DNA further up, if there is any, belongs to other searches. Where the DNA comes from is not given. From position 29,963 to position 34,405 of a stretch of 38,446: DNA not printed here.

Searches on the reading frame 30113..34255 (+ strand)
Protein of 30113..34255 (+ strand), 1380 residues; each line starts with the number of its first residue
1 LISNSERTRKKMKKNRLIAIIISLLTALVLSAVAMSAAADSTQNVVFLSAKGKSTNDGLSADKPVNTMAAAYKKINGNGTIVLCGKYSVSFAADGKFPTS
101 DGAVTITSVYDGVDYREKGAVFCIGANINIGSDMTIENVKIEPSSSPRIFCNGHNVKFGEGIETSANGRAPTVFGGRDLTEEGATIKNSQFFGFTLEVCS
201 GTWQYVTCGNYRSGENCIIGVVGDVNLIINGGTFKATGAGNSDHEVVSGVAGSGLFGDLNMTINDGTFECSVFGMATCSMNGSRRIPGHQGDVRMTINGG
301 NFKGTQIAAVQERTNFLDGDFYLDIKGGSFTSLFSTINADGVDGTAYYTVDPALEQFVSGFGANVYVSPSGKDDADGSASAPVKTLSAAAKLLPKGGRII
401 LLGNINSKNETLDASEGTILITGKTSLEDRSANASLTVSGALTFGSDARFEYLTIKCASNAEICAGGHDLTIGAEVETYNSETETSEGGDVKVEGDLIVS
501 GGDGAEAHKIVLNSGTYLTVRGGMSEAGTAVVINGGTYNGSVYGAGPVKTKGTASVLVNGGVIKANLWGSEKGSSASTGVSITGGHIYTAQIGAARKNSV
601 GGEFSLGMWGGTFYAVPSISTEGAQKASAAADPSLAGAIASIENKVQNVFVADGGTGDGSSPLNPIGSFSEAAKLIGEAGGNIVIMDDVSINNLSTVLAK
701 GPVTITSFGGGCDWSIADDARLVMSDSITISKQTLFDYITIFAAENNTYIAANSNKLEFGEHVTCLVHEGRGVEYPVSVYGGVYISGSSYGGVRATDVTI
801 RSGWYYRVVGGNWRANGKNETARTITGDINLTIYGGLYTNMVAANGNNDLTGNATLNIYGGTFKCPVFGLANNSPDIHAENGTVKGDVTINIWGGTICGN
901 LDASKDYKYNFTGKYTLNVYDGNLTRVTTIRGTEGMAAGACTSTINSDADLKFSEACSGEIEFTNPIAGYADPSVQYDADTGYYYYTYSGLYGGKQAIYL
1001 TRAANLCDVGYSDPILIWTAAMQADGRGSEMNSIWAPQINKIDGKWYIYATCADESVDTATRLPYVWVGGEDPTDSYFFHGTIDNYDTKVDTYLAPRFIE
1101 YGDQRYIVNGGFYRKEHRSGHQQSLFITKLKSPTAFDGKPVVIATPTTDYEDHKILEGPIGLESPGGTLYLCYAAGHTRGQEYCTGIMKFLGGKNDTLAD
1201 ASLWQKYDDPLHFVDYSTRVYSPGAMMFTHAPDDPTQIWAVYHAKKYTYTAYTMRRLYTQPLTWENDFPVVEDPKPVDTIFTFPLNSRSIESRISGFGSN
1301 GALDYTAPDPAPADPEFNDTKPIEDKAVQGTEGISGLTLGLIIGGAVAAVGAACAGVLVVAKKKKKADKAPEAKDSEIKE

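Call 10: search_protein_families(library=pfam, proteins=[window:30113-34255:+], max_evalue=0.01)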
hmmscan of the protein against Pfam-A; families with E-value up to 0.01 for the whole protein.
window:30113-34255:+ (1380 aa): 1 family
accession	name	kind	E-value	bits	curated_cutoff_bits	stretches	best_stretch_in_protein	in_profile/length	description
PF04616.20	Glyco_hydro_43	-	8.3e-27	94.7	32.2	1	963-1267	1-285/288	Glycosyl hydrolases family 43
